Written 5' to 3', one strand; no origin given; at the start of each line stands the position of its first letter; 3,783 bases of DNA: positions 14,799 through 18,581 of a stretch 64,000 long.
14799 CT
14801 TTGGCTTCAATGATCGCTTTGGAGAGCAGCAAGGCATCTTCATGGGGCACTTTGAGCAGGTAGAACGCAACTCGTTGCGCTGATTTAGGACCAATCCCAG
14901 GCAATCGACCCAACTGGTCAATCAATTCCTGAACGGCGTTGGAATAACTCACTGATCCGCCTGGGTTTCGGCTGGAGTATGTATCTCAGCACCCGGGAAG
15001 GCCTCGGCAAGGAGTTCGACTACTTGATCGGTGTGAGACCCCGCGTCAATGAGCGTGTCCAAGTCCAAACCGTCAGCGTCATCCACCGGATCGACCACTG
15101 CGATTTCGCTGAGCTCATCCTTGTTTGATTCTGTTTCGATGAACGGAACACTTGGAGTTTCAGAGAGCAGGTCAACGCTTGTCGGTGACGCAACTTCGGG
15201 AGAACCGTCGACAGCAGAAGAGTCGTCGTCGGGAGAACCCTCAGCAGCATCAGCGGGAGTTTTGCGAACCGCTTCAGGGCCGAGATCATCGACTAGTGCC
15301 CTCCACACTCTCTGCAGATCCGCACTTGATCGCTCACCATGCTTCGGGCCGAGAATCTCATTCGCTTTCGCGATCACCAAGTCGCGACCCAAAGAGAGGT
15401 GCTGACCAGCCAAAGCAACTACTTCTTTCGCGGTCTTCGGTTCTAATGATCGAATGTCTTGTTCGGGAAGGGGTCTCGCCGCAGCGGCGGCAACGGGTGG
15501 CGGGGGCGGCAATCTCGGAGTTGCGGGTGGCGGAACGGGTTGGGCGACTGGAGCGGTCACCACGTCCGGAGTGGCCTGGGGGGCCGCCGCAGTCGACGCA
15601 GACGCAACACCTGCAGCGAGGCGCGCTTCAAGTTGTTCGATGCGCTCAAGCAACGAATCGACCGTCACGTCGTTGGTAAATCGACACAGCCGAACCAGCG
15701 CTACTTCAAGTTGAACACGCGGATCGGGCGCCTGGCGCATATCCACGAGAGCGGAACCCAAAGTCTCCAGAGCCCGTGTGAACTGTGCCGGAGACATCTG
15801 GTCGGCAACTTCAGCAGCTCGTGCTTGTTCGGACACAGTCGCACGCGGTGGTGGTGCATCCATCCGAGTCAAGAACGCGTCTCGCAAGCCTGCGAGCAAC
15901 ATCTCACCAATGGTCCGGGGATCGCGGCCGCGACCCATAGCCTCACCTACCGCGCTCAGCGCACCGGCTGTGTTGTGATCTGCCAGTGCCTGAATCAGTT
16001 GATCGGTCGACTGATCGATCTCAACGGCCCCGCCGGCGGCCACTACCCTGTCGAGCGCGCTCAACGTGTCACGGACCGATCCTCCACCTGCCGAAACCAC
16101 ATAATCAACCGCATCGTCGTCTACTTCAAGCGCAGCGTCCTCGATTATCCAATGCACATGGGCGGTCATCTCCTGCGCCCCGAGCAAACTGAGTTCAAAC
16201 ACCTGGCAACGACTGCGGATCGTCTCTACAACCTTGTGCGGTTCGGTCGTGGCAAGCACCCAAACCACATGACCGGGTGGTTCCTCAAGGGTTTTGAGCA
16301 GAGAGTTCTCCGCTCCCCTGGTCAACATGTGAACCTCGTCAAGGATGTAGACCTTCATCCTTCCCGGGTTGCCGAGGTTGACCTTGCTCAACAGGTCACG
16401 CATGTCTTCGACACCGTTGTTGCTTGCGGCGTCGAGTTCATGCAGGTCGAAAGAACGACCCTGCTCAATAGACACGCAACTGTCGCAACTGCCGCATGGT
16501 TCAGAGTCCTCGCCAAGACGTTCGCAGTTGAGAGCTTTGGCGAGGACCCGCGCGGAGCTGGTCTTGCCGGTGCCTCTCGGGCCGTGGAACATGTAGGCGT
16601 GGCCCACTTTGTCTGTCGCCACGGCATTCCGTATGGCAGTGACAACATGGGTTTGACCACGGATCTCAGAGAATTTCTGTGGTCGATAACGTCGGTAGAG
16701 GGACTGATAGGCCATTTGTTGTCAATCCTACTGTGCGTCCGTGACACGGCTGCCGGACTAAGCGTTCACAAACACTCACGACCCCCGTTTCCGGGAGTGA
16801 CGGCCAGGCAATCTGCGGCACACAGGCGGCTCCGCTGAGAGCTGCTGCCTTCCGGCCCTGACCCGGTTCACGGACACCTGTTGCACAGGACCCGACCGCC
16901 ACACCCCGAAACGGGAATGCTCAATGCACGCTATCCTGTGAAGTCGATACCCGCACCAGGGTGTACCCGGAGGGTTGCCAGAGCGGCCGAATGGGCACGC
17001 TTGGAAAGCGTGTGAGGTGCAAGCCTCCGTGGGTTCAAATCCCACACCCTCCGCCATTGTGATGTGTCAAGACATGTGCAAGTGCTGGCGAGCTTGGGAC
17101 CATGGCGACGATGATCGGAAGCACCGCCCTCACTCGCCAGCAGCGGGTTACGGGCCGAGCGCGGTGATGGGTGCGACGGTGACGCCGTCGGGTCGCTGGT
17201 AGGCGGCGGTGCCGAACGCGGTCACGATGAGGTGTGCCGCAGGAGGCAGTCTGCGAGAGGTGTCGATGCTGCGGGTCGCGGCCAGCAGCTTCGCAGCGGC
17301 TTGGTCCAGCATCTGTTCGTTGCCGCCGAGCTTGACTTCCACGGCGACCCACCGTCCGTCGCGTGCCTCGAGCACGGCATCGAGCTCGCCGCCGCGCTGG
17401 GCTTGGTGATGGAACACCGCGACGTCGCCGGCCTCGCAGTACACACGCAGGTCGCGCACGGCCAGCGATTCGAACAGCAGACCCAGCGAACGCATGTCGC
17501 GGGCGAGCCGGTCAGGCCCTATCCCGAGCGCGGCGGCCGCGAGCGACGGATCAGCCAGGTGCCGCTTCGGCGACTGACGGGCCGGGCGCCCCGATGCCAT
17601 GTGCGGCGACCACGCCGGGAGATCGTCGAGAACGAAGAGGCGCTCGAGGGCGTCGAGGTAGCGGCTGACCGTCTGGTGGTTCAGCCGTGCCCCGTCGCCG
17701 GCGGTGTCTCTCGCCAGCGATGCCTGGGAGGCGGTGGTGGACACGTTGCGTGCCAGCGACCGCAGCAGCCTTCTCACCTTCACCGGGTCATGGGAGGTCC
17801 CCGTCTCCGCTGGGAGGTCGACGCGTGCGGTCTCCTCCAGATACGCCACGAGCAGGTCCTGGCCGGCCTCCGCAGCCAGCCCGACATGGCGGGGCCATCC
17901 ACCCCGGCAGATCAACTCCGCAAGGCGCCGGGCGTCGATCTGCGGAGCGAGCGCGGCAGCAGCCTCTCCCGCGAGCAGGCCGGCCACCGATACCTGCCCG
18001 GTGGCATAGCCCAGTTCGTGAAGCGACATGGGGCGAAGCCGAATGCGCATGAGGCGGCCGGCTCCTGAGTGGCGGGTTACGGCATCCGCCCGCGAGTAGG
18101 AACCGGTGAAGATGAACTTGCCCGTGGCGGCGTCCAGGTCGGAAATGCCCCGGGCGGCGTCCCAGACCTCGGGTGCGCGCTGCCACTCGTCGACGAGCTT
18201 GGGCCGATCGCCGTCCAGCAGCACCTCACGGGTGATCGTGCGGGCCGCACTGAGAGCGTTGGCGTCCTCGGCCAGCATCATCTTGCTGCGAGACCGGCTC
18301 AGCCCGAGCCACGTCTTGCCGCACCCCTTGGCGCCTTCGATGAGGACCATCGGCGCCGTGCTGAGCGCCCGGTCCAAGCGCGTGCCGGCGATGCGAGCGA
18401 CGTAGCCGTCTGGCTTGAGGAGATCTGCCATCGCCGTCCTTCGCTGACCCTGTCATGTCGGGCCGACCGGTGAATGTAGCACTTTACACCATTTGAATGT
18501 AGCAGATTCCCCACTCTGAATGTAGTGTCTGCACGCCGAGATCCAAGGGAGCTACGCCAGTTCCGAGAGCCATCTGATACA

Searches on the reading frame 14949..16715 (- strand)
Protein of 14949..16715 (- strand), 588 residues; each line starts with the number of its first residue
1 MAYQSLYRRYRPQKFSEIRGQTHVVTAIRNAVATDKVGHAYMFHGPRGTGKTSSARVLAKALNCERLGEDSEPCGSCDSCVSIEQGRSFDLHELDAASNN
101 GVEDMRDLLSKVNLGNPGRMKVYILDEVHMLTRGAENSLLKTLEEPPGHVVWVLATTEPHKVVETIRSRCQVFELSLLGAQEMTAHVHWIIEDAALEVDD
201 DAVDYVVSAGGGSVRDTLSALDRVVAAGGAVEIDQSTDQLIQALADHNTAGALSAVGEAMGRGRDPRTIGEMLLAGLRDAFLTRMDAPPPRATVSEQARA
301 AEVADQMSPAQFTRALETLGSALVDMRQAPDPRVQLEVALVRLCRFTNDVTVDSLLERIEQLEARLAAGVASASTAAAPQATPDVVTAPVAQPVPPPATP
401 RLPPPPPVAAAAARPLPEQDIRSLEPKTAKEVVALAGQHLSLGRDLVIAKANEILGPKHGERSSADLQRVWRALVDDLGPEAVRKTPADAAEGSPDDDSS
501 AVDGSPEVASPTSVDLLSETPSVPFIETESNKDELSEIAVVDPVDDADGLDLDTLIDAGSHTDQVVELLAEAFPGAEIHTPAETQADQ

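Call 47: search_protein_families(library=padloc, proteins=[window:14949-16715:-], max_evalue=0.001)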
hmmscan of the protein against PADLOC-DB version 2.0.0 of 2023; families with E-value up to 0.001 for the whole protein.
window:14949-16715:- (588 aa): 0 families

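Call 90: search_protein_families(library=pfam, proteins=[window:14949-16715:-], max_evalue=0.001)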
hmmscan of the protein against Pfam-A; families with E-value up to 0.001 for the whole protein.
window:14949-16715:- (588 aa): 6 families
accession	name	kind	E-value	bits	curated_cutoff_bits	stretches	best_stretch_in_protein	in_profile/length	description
PF13177.12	DNA_pol3_delta2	-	1e-41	143.1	27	1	21-176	2-158/161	DNA polymerase III, delta subunit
PF12169.13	DNA_pol3_gamma3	-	1.5e-12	47.9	24.4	1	239-350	20-134/143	DNA polymerase III subunits gamma and tau domain III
PF00004.35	AAA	-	6e-11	43.3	21.2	1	42-172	2-125/131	ATPase family associated with various cellular activities (AAA)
PF22608.2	DNAX_ATPase_lid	-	7.5e-07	29.3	27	1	184-229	3-48/49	DNA polymerase III clamp loader subunit, ATPase lid domain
PF05496.18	RuvB_N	-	1.6e-05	25.1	27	0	11-64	2-59/159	Holliday junction DNA helicase RuvB P-loop domain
PF13401.12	AAA_22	-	0.00027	21.7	27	0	42-155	9-121/130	AAA domain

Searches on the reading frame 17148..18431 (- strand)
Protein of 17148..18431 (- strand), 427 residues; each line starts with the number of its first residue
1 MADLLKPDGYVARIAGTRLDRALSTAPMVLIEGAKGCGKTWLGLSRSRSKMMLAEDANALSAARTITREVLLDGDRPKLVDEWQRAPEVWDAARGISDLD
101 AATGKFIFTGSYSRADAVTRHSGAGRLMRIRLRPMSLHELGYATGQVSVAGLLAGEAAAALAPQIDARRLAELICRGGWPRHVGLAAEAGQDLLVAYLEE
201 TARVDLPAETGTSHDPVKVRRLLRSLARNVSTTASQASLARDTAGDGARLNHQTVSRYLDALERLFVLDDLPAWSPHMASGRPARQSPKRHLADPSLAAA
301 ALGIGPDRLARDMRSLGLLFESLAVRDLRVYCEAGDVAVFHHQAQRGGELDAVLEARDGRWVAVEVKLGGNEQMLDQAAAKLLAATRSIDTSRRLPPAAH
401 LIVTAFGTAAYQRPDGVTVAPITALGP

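Call 47: search_protein_families(library=padloc, proteins=[window:17148-18431:-], max_evalue=0.001)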
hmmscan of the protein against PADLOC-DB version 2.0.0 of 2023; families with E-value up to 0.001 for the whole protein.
window:17148-18431:- (427 aa): 6 families
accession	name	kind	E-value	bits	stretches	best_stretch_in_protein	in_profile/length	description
PDLC04790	PDC-S01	-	3.1e-62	208.6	1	9-425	10-417/422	-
PDLC04789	PDC-S01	-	5.1e-16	56.7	1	12-372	3-344/375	-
PDLC04787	PDC-S01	-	3.2e-11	40.7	1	79-311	97-313/412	-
PDLC04791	PDC-S01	-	7.3e-08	29.5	1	251-373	238-356/395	-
PDLC04792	PDC-S01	-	4.5e-05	20.2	1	315-385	335-400/452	-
PDLC04786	PDC-S01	-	0.00044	17.1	0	81-373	94-391/439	-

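Call 90: search_protein_families(library=pfam, proteins=[window:17148-18431:-], max_evalue=0.001)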
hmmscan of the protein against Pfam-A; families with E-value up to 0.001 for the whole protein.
window:17148-18431:- (427 aa): 2 families
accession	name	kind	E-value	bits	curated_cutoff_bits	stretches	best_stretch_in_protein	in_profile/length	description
PF13635.12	DUF4143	-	1.6e-30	106.4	28.1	1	211-368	8-159/160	Domain of unknown function (DUF4143)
PF13173.12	AAA_14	-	1.8e-10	41.4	27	1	27-140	3-128/129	AAA domain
